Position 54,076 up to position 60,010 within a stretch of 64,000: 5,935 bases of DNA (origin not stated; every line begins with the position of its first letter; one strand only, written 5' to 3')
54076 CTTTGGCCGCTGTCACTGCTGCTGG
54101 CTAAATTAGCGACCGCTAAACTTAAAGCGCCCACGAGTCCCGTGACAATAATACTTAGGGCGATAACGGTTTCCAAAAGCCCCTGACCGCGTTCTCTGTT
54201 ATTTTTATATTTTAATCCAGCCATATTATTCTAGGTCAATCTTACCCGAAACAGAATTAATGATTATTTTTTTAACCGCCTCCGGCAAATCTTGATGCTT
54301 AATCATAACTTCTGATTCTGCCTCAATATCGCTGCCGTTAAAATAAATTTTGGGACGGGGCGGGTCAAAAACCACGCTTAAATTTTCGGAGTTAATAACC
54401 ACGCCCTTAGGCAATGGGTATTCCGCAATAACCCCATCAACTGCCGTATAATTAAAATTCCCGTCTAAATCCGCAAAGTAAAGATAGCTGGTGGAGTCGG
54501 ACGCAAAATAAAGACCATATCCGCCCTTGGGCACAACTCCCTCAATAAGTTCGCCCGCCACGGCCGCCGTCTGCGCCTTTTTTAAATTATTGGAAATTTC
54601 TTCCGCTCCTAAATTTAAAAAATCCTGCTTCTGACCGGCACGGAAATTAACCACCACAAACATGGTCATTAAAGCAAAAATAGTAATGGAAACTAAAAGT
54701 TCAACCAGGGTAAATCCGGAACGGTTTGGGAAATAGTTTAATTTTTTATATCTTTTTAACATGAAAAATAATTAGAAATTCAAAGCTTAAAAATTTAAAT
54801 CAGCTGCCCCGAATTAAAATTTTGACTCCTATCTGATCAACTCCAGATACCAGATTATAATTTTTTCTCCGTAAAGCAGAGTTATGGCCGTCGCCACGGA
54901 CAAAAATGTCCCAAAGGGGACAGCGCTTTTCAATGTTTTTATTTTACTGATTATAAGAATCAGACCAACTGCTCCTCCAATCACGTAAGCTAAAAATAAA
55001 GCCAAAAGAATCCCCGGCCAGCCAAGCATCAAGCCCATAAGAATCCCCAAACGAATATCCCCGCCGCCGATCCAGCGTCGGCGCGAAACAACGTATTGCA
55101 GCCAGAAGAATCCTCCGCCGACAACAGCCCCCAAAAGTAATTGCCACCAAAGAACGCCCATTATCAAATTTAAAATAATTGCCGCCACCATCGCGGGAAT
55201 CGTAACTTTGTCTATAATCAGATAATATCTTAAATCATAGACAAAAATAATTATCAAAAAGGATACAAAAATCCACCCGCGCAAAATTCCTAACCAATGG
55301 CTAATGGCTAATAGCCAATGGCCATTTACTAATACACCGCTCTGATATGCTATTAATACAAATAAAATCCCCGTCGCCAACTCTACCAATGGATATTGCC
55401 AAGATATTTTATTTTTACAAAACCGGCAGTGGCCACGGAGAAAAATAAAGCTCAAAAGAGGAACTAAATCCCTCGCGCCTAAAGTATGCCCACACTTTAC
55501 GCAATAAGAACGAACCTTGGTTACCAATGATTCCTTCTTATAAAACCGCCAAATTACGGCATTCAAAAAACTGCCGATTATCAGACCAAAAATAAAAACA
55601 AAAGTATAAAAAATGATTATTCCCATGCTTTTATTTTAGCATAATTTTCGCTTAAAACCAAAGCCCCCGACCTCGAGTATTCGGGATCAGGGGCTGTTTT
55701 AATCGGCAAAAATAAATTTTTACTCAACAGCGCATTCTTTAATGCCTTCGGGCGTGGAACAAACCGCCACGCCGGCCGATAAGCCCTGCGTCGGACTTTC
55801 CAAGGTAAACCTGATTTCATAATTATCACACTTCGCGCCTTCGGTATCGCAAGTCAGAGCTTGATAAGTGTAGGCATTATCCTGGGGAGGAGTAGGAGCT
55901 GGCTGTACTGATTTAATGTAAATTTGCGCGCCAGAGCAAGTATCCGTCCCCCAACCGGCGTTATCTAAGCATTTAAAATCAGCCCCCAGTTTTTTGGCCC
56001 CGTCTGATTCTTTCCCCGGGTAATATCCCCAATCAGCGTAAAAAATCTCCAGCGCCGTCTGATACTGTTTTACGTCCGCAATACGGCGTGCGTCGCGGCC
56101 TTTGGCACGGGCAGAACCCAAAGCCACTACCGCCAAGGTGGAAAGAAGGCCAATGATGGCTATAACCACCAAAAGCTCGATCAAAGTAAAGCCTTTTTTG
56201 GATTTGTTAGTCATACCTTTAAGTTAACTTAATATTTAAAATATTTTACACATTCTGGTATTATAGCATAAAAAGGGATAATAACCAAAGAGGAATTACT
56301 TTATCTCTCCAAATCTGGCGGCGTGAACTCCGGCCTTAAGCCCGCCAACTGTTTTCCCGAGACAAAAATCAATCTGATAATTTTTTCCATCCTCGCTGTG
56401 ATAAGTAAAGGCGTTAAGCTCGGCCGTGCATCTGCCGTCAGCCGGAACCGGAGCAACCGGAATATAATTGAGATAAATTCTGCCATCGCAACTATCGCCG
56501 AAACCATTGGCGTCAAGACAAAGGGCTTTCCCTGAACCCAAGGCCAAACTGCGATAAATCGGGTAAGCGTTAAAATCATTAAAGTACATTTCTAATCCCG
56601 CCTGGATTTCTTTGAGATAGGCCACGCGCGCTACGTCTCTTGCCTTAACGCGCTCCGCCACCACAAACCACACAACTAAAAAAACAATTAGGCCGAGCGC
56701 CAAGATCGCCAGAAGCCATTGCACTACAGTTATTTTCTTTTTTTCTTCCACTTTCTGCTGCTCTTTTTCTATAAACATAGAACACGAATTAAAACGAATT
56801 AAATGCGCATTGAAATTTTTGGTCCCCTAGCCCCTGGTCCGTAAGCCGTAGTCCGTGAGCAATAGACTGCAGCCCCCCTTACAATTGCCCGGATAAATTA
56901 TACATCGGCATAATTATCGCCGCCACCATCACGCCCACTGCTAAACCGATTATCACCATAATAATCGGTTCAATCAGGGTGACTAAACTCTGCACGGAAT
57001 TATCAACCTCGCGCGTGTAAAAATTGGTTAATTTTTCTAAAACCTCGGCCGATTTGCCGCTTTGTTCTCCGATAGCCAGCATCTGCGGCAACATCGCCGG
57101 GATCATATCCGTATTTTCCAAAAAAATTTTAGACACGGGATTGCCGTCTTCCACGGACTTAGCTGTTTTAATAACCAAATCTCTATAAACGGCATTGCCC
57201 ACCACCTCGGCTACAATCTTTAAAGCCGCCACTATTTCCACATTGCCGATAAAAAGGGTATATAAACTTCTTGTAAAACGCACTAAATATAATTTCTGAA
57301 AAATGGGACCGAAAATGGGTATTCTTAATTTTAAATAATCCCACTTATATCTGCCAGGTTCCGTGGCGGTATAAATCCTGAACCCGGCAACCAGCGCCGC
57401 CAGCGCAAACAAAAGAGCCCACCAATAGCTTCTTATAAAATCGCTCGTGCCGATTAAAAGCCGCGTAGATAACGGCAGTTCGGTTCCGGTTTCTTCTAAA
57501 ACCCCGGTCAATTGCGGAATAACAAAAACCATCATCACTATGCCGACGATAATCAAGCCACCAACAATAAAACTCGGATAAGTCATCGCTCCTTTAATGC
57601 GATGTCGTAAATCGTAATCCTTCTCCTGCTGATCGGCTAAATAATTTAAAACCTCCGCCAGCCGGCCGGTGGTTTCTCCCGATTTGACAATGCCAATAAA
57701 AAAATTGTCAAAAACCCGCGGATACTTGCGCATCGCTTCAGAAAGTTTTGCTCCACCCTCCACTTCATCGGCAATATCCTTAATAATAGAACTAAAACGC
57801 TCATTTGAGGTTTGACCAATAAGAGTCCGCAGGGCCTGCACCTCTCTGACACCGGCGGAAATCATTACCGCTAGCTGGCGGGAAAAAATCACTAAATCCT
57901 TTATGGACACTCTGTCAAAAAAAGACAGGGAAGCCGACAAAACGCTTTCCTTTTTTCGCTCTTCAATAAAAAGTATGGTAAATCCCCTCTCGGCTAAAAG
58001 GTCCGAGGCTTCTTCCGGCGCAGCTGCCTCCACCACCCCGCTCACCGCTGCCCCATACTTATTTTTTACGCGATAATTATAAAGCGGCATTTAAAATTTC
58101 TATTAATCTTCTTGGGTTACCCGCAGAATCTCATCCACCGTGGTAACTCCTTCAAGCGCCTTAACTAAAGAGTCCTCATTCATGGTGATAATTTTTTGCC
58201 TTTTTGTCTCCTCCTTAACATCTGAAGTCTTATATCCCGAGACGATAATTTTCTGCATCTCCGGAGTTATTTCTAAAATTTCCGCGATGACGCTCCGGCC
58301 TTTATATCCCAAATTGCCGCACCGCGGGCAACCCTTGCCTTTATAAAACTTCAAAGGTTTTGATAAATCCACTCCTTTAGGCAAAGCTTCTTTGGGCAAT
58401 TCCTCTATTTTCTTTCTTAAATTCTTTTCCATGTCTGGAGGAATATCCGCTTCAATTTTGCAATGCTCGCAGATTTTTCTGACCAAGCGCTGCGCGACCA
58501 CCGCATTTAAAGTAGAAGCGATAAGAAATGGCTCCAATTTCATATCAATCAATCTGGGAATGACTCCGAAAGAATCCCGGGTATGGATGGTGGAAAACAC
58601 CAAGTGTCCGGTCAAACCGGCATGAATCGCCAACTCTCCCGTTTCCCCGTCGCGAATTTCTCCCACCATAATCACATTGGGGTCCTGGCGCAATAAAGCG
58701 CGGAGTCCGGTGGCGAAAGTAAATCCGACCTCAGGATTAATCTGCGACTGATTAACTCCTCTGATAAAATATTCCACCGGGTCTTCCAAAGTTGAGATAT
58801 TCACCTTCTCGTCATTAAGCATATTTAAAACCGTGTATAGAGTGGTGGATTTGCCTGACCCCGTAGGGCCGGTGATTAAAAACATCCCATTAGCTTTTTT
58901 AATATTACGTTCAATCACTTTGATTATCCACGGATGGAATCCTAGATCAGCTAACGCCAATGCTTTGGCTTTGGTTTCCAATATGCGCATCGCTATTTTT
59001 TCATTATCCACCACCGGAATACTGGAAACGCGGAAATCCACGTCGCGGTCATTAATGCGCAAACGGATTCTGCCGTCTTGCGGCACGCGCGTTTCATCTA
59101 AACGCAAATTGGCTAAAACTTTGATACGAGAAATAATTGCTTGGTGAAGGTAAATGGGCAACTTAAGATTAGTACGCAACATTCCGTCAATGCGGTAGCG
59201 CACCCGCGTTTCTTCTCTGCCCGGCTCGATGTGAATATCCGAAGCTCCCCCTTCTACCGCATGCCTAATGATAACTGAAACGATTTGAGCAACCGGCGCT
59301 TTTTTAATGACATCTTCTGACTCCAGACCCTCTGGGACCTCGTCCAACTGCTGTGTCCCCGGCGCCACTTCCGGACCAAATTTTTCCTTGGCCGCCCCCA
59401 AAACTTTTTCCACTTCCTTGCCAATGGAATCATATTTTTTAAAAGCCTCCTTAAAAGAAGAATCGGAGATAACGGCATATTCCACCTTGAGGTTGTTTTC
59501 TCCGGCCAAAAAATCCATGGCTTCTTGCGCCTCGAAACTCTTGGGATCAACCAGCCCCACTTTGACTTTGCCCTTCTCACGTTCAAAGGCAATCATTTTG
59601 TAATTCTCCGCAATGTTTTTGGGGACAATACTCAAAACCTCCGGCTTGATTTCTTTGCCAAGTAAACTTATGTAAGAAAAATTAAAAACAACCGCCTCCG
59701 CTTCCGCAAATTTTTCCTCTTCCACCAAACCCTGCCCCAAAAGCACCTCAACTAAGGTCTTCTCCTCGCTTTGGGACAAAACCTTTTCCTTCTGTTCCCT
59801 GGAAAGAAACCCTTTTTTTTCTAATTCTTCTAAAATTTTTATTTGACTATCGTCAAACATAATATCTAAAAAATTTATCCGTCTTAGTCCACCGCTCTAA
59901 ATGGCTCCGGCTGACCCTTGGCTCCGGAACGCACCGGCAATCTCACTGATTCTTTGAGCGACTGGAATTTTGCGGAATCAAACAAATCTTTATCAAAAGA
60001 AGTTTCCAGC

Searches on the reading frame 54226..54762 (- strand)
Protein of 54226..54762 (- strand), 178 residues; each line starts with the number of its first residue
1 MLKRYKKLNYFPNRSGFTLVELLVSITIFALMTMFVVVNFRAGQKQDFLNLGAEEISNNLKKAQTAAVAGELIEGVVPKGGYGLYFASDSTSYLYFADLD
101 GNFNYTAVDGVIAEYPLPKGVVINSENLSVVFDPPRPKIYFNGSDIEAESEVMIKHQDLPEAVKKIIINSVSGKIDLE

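Call 67: search_protein_families(library=pfam, proteins=[window:54226-54762:-], max_evalue=0.000001)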
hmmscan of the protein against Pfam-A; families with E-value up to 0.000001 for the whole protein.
window:54226-54762:- (178 aa): 1 family
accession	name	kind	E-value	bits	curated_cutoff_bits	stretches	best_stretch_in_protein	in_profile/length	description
PF07963.17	N_methyl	-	1e-07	31.6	21.2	1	13-36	3-26/27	Prokaryotic N-terminal methylation motif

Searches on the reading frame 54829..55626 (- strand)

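Call 67: search_protein_families(library=pfam, proteins=[window:54829-55626:-], max_evalue=0.000001)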
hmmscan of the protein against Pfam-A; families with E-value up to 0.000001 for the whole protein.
window:54829-55626:- (265 aa): 2 families
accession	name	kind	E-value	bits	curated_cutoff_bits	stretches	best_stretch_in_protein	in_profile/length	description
PF06750.18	A24_N_bact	-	6.4e-32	109.9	23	1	12-95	1-83/84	Bacterial Peptidase A24 N-terminal domain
PF01478.23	Peptidase_A24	-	1.3e-15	58.1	26.5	1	118-222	1-104/104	Type IV leader peptidase family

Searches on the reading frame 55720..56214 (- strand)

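Call 67: search_protein_families(library=pfam, proteins=[window:55720-56214:-], max_evalue=0.000001)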
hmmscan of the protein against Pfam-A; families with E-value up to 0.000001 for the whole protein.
window:55720-56214:- (164 aa): 1 family
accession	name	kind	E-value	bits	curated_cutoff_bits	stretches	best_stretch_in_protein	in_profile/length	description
PF07963.17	N_methyl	-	3.9e-09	36.1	21.2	1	4-28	2-26/27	Prokaryotic N-terminal methylation motif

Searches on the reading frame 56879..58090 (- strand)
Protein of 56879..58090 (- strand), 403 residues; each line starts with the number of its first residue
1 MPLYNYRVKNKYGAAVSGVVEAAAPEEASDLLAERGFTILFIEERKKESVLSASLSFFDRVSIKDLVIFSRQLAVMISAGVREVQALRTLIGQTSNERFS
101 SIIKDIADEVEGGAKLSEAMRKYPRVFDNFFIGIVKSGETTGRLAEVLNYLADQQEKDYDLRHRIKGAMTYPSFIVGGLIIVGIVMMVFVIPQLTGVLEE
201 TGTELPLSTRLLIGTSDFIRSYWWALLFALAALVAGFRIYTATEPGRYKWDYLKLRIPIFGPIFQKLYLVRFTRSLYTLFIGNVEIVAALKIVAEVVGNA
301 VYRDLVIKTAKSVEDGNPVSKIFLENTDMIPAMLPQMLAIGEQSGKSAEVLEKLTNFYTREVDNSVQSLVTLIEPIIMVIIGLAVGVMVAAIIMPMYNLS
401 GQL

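Call 67: search_protein_families(library=pfam, proteins=[window:56879-58090:-], max_evalue=0.000001)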
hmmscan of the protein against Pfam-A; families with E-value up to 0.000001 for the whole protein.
window:56879-58090:- (403 aa): 1 family
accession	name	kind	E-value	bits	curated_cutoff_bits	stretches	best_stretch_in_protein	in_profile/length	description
PF00482.28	T2SSF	-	2.3e-57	192.8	25.2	2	69-192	1-125/125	Type II secretion system (T2SS), protein F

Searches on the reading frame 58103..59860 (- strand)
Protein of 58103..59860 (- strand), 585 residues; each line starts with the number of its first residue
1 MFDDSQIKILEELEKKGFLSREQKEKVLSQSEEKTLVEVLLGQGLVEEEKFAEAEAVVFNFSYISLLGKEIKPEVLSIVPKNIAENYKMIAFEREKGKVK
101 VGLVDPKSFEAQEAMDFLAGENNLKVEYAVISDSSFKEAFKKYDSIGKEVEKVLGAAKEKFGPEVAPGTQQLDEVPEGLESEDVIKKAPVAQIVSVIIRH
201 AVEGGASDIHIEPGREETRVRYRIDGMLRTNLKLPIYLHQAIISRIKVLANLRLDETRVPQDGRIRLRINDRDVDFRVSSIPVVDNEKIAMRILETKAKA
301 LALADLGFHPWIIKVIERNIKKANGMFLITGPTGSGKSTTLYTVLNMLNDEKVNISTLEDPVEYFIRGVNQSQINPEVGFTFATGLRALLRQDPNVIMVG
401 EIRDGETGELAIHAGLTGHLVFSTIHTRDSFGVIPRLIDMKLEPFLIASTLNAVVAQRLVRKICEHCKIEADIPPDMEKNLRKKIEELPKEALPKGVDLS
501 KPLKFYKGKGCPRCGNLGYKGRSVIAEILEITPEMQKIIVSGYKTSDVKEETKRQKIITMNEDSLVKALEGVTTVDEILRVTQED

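Call 67: search_protein_families(library=pfam, proteins=[window:58103-59860:-], max_evalue=0.000001)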
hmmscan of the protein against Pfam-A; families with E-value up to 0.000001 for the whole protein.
window:58103-59860:- (585 aa): 2 families
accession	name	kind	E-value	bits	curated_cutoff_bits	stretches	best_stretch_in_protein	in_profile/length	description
PF00437.27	T2SSE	-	7e-122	407.1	24.9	1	186-580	4-370/370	Type II/IV secretion system protein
PF05157.20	MshEN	-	8.4e-10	38.9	23.1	1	61-145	3-85/90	MshEN domain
